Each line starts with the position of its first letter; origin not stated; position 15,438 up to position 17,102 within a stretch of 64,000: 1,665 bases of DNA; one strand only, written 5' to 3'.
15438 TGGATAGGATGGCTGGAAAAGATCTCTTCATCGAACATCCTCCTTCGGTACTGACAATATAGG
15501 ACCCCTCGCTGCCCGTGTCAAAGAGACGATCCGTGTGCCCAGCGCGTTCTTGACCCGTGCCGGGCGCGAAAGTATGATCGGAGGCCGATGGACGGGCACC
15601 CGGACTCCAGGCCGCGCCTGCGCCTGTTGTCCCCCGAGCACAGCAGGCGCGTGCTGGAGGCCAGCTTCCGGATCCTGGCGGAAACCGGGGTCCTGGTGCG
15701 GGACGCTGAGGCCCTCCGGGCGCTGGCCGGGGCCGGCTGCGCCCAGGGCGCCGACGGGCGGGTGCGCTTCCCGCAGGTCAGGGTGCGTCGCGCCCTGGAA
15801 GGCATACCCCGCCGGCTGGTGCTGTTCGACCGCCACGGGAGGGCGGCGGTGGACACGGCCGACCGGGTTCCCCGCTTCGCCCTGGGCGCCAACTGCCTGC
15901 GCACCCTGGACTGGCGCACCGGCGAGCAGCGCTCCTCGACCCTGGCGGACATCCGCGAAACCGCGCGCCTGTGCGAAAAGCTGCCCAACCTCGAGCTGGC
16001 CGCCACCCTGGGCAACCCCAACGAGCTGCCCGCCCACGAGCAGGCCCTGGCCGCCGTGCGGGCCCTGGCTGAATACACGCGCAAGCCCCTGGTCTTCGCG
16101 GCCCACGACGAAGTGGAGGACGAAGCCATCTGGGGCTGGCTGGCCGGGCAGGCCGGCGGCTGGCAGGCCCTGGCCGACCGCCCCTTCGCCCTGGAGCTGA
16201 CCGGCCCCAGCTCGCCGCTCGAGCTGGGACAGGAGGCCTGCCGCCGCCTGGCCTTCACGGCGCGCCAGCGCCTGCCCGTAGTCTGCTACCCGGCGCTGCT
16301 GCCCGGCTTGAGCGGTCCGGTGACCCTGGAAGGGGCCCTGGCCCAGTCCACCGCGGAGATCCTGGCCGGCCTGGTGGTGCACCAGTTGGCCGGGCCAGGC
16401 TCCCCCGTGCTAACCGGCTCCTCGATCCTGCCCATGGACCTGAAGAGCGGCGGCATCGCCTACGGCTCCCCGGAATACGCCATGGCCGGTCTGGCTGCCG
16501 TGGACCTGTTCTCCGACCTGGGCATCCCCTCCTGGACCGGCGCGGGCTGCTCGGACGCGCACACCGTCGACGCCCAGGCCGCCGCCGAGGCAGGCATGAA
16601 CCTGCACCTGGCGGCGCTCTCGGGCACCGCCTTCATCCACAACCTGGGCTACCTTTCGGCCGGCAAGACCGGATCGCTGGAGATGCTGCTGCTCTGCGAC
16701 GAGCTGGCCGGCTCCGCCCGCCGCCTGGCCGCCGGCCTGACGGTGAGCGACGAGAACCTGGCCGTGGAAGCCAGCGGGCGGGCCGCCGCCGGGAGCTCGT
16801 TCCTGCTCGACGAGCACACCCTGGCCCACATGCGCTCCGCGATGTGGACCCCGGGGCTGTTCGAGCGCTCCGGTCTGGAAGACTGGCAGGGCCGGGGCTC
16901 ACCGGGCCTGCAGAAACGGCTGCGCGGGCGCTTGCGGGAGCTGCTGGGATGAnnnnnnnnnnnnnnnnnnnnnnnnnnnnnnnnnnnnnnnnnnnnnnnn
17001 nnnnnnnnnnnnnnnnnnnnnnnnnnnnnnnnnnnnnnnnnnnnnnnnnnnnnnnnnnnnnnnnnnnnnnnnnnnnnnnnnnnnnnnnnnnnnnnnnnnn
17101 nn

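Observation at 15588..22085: Two non-Pyl MttB paralogs flanking an M20 amidohydrolase and feeding from a polar-amino-acid-type ABC importer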

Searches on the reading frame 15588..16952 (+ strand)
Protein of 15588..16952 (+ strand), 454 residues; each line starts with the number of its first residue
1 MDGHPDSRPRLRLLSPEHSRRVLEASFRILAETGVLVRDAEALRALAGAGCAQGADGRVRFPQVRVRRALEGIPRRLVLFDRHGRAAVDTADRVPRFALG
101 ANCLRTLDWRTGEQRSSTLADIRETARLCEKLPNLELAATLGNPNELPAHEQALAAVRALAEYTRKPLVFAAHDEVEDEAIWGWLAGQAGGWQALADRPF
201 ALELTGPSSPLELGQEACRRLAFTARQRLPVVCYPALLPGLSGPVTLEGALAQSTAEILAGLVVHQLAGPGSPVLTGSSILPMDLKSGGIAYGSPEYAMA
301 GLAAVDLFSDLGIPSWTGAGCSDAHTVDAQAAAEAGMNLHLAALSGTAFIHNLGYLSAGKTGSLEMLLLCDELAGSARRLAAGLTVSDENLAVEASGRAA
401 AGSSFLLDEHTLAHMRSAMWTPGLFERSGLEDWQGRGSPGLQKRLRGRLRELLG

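Call 4: search_protein_families(library=pfam, proteins=[window:15588-16952:+])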
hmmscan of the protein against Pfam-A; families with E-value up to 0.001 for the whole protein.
window:15588-16952:+ (454 aa): 1 family
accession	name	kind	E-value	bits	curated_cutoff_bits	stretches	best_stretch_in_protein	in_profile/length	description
PF06253.16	MTTB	-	2e-75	254.2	25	1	9-453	29-472/500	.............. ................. (MTTB)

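Call 5: search_protein_families(library=ncbifam, proteins=[window:15588-16952:+])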
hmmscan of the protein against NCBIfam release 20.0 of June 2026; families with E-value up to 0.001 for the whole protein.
window:15588-16952:+ (454 aa): 1 family
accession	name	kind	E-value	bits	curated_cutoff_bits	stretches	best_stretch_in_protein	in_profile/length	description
TIGR02369.2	trimeth_pyl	equivalog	1e-85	288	525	1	10-452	2-444/469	[trimethylamine--corrinoid protein] Co-methyltransferase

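Call 24: search_solved_structures(query=window:15588-16952:+, show_alignments=3)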
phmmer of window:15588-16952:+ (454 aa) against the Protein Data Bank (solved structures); distinct sequences matched with E-value up to 0.001: 5.
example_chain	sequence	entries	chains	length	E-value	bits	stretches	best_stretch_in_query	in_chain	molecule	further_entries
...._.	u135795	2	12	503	9.1e-44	153.4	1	11-443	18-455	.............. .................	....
7xcm_A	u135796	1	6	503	1.3e-43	152.9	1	11-443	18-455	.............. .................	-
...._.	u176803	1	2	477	6.6e-43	150.6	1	9-437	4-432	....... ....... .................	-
2qne_A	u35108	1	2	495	7e-43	150.5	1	9-437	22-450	Putative methyltransferase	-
4yyc_A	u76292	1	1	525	7.8e-42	147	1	21-449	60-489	Putative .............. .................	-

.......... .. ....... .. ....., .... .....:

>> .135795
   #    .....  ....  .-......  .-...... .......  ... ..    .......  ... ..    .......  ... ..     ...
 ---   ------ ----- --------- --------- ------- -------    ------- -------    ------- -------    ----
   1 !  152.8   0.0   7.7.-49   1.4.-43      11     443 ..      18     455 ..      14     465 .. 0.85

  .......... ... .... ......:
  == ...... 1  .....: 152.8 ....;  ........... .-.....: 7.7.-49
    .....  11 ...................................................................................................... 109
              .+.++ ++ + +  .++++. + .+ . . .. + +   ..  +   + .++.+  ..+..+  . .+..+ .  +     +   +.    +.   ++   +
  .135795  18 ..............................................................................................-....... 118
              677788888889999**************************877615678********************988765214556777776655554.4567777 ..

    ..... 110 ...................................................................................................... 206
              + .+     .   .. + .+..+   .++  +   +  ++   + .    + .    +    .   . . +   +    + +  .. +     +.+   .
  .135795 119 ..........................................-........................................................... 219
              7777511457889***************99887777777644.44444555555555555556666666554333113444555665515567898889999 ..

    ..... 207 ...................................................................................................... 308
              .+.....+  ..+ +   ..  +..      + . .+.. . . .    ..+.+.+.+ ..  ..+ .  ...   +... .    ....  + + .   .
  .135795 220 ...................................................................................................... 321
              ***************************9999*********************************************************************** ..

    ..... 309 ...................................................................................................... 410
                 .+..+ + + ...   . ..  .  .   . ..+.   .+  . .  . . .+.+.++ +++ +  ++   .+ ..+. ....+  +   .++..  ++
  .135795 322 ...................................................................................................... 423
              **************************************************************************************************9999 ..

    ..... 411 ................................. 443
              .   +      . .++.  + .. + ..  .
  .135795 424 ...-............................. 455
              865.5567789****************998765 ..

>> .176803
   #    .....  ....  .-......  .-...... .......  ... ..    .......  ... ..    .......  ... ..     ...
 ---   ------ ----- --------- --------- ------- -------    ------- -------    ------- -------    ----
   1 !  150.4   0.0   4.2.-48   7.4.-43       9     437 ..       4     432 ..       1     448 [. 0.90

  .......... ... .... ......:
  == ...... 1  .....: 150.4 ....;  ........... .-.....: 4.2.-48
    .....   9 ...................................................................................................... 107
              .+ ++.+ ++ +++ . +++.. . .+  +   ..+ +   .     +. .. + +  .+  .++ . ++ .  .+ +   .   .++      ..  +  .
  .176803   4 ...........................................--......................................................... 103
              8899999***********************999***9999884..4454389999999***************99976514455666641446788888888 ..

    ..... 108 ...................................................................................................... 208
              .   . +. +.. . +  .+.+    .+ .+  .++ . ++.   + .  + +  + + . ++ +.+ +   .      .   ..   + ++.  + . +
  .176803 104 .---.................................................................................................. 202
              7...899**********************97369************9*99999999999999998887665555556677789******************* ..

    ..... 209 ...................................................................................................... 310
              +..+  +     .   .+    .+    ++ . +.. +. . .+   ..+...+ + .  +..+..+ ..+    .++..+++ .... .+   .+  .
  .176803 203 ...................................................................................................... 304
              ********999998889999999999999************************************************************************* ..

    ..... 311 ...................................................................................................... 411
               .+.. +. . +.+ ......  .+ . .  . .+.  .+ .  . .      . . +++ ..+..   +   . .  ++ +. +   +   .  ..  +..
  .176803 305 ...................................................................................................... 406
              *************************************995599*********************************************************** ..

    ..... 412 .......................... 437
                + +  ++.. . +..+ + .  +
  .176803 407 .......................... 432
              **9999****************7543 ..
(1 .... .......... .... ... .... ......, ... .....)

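Call 35: find_homologous_proteins(query=window:15588-16952:+)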
Query window:15588-16952:+ (454 aa): 369 proteins with E <= 0.001 among 8000 candidates; the best 120 are listed.
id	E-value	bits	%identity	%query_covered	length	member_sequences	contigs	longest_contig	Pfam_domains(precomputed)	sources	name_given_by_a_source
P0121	2.4e-294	994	100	100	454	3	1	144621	PF06253.17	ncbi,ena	-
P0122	3.5e-277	938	94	100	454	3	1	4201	PF06253.17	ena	-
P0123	2.3e-266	902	91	100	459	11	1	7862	PF06253.17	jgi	jgi:trimethylamine--corrinoid protein Co-methyltransferase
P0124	4.4e-230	782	80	99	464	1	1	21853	PF06253.17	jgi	jgi:trimethylamine--corrinoid protein Co-methyltransferase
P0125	2.9e-229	780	81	98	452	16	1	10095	PF06253.17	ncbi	-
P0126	2.9e-227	773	79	96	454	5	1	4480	PF06253.17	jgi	-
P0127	1.3e-219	748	77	100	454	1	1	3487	PF06253.17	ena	-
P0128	3.2e-219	747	76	99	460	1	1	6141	PF06253.17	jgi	jgi:trimethylamine--corrinoid protein Co-methyltransferase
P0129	1.9e-217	741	75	99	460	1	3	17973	PF06253.17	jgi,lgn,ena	jgi:trimethylamine--corrinoid protein Co-methyltransferase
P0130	6.0e-217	739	76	98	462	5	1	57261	PF06253.17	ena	-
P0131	1.4e-216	738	80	90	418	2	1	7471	PF06253.17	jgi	jgi:trimethylamine--corrinoid protein Co-methyltransferase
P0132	3.1e-216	737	77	98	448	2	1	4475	PF06253.17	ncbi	-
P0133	3.9e-215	733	77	98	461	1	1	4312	PF06253.17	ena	-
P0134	4.7e-215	733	77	96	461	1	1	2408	PF06253.17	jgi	jgi:trimethylamine--corrinoid protein Co-methyltransferase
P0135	4.7e-215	733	77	98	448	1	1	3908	PF06253.17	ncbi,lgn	-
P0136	8.6e-215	732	77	98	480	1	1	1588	PF06253.17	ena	-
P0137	3.7e-214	730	76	99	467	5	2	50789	PF06253.17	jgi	jgi:trimethylamine--corrinoid protein Co-methyltransferase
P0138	4.0e-214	730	77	100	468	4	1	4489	PF06253.17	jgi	-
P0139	1.3e-211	722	75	95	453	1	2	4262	PF06253.17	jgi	jgi:trimethylamine--corrinoid protein Co-methyltransferase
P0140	9.0e-211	719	75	98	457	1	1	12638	PF06253.17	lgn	-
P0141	9.1e-211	719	76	95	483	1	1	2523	PF06253.17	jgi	jgi:trimethylamine--corrinoid protein Co-methyltransferase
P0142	2.2e-208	711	75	96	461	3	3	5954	PF06253.17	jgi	jgi:trimethylamine--corrinoid protein Co-methyltransferase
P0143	6.0e-208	709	73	98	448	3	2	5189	PF06253.17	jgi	jgi:trimethylamine--corrinoid protein Co-methyltransferase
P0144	1.7e-205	701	73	98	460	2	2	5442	PF06253.17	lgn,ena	-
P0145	4.4e-205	700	71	98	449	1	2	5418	PF06253.17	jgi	jgi:trimethylamine--corrinoid protein Co-methyltransferase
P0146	1.8e-204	698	78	91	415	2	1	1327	PF06253.17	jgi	-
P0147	9.5e-182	623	63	98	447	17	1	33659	PF06253.17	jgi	-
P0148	1.4e-179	616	63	98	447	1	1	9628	PF06253.17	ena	-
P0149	2.8e-179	615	62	98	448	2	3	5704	PF06253.17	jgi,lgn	-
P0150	4.3e-179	614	63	98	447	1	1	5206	PF06253.17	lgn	-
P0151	7.8e-179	613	63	98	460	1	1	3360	PF06253.17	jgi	jgi:trimethylamine--corrinoid protein Co-methyltransferase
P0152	1.1e-178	613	64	98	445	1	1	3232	PF06253.17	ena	-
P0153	3.2e-178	611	62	98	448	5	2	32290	PF06253.17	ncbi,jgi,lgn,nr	ncbi:MAG: hypothetical protein E3J37_11375 [Anaerolineales bacterium]|nr:MAG: hypothetical protein E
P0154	5.8e-177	607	62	98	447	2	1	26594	PF06253.17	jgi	jgi:trimethylamine--corrinoid protein Co-methyltransferase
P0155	2.1e-176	605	62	94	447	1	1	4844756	PF06253.17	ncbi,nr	ncbi:MAG: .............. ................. family protein [Spirochaetaceae bacterium]|nr:MAG: trimet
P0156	9.4e-176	603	61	98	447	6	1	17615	PF06253.17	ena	-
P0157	9.6e-176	603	60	98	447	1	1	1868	PF06253.17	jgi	jgi:trimethylamine--corrinoid protein Co-methyltransferase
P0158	5.6e-175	601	60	98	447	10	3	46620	PF06253.17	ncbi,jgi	-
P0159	6.9e-175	600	61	98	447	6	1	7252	PF06253.17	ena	-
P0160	1.3e-174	600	60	98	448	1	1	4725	PF06253.17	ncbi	-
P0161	1.8e-174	599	61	98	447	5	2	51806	PF06253.17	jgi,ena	-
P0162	1.9e-174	599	60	98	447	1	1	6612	PF06253.17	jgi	jgi:trimethylamine--corrinoid protein Co-methyltransferase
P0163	3.5e-174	598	60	98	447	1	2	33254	PF06253.17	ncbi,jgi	-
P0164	3.7e-174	598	60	98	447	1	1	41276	PF06253.17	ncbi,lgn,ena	-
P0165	6.9e-174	597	62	94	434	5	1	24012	PF06253.17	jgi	-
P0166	1.1e-173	596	60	98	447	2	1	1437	PF06253.17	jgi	jgi:trimethylamine--corrinoid protein Co-methyltransferase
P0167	1.5e-173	596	61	98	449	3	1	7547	PF06253.17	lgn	-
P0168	2.1e-173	596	63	94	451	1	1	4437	PF06253.17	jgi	jgi:trimethylamine--corrinoid protein Co-methyltransferase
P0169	2.3e-173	595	60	98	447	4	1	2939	PF06253.17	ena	-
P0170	2.6e-173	595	60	97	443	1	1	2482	PF06253.17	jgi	jgi:trimethylamine--corrinoid protein Co-methyltransferase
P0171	2.8e-173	595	61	98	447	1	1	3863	PF06253.17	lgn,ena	-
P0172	3.3e-173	595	60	98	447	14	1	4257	PF06253.17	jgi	jgi:trimethylamine--corrinoid protein Co-methyltransferase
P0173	4.9e-173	594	60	98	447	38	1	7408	PF06253.17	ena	-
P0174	8.6e-173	594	60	98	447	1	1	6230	PF06253.17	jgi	jgi:trimethylamine--corrinoid protein Co-methyltransferase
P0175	9.5e-173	593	60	98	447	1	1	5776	PF06253.17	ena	-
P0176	1.5e-172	593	60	97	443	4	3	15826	PF06253.17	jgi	jgi:trimethylamine--corrinoid protein Co-methyltransferase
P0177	1.8e-172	592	61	98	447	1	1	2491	PF06253.17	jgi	jgi:trimethylamine--corrinoid protein Co-methyltransferase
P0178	2.4e-172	592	60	98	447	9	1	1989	PF06253.17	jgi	jgi:trimethylamine--corrinoid protein Co-methyltransferase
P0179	2.5e-172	592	59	98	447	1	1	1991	PF06253.17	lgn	-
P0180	3.4e-172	592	60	98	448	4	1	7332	PF06253.17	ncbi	-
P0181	4.9e-172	591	60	98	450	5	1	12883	PF06253.17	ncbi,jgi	-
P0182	5.6e-172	591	60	98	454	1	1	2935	PF06253.17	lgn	-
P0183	6.4e-172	591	60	97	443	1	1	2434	PF06253.17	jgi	jgi:trimethylamine--corrinoid protein Co-methyltransferase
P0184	7.9e-172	590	60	98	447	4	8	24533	PF06253.17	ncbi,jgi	-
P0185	9.2e-172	590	60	98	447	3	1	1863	PF06253.17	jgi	-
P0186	1.1e-171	590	61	98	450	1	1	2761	PF06253.17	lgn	-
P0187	1.8e-171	589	60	98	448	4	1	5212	PF06253.17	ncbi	-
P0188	2.2e-171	589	60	98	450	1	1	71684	PF06253.17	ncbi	-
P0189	2.9e-171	588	59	98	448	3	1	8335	PF06253.17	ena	-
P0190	3.0e-171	588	60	97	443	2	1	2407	PF06253.17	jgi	-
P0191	4.1e-171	588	60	98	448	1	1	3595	PF06253.17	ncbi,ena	-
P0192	1.6e-170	586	58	97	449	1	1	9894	PF06253.17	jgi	jgi:trimethylamine---corrinoid protein Co-methyltransferase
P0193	1.7e-170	586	60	98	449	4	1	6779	PF06253.17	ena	-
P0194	3.2e-170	585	61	98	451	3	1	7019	PF06253.17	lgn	-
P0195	5.0e-170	584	60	98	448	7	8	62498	PF06253.17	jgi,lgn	jgi:trimethylamine--corrinoid protein Co-methyltransferase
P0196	5.5e-170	584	62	93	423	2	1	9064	PF06253.17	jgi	jgi:trimethylamine--corrinoid protein Co-methyltransferase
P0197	6.3e-170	584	59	98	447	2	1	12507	PF06253.17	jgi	jgi:trimethylamine--corrinoid protein Co-methyltransferase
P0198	8.4e-170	584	63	94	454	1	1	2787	PF06253.17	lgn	-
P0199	1.3e-169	583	61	98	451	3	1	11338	PF06253.17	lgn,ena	-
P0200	1.4e-169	583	60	98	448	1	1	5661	PF06253.17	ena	-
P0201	2.5e-169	582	62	94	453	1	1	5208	PF06253.17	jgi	jgi:trimethylamine--corrinoid protein Co-methyltransferase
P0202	3.5e-169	582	62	98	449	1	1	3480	PF06253.17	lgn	-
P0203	5.1e-169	581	59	98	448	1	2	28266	PF06253.17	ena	-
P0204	5.7e-169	581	58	98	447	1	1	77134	PF06253.17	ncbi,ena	-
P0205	7.7e-169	581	59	98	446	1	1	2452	PF06253.17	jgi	jgi:trimethylamine--corrinoid protein Co-methyltransferase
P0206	1.3e-168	580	59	98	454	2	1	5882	PF06253.17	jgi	jgi:trimethylamine--corrinoid protein Co-methyltransferase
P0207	1.7e-168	579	59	98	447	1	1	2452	PF06253.17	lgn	-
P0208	2.1e-168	579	58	98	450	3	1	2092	PF06253.17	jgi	-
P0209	2.3e-168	579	58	98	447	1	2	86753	PF06253.17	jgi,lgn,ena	-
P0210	9.7e-168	577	58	98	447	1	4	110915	PF06253.17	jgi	-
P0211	1.1e-167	577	57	98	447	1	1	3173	PF06253.17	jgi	jgi:trimethylamine--corrinoid protein Co-methyltransferase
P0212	1.2e-167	577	59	98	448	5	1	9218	PF06253.17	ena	-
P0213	1.9e-167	576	57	98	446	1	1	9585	PF06253.17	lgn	-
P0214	4.2e-167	575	57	98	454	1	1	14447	PF06253.17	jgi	-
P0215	5.3e-166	571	55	98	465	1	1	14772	PF06253.17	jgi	jgi:trimethylamine---corrinoid protein Co-methyltransferase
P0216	5.3e-166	571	55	100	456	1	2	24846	PF06253.17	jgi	-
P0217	7.1e-166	571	58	98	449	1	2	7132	PF06253.17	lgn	-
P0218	1.1e-165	570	56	98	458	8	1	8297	PF06253.17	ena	-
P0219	2.3e-165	569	60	92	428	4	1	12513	PF06253.17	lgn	-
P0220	6.2e-165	568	59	98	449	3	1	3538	PF06253.17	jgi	jgi:trimethylamine--corrinoid protein Co-methyltransferase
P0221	9.5e-164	564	59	98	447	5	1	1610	PF06253.17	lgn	-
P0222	1.8e-163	563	55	99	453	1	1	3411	PF06253.17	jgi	jgi:trimethylamine---corrinoid protein Co-methyltransferase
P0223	2.7e-163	562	57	98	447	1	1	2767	PF06253.17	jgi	-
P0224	5.5e-163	561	55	99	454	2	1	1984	PF06253.17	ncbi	-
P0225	8.0e-163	561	56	98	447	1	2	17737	PF06253.17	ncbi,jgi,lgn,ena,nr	ncbi:MAG: hypothetical protein DRP87_07445 [Spirochaetes bacterium]|nr:MAG: hypothetical protein DRP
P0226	1.7e-162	560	54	98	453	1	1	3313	PF06253.17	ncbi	-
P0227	9.9e-162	557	56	98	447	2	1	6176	PF06253.17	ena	-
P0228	1.3e-161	557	53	99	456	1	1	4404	PF06253.17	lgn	-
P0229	1.4e-161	557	55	98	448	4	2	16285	PF06253.17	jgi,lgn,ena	-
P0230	1.4e-161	557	54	99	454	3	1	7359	PF06253.17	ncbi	-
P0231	1.9e-161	556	53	98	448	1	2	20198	PF06253.17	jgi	-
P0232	2.7e-160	552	55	98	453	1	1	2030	PF06253.17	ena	-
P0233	2.1e-159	549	54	99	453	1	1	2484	PF06253.17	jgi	jgi:trimethylamine--corrinoid protein Co-methyltransferase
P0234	3.9e-159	549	55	98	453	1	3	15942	PF06253.17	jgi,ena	-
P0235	4.1e-159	548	54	98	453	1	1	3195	PF06253.17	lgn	-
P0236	6.3e-159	548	57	99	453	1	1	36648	PF06253.17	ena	-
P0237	1.3e-158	547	54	98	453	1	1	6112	PF06253.17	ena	-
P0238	2.4e-158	546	54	98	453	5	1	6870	PF06253.17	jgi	jgi:trimethylamine--corrinoid protein Co-methyltransferase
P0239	5.4e-158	545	54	99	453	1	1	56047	PF06253.17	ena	-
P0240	6.0e-158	545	55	99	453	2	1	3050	PF06253.17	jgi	jgi:trimethylamine--corrinoid protein Co-methyltransferase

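Call 36: find_encoding_contigs(protein=P0121, flank=10000, max_places=3)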
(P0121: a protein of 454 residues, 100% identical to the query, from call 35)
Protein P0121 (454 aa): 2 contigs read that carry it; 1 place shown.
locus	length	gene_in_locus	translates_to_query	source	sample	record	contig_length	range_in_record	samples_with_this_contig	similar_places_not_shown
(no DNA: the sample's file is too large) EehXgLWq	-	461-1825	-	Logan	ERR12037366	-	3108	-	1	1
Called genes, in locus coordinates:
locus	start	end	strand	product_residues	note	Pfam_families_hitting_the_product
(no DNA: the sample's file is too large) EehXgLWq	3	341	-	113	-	?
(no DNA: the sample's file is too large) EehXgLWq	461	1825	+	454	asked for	PF06253:MTTB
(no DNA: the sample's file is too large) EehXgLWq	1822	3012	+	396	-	PF01546:Peptidase_M20, PF07687:M20_dimer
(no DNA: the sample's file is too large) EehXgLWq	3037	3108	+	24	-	?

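Call 37: list_cluster_members(proteins=[P0121])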
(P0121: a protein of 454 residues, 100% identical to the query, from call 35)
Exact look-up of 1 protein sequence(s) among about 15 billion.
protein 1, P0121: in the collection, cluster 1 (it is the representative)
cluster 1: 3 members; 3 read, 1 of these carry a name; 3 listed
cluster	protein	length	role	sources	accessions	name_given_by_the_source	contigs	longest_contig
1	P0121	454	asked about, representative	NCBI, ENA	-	-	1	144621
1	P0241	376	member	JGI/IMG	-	trimethylamine--corrinoid protein Co-methyltransferase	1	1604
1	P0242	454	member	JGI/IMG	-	-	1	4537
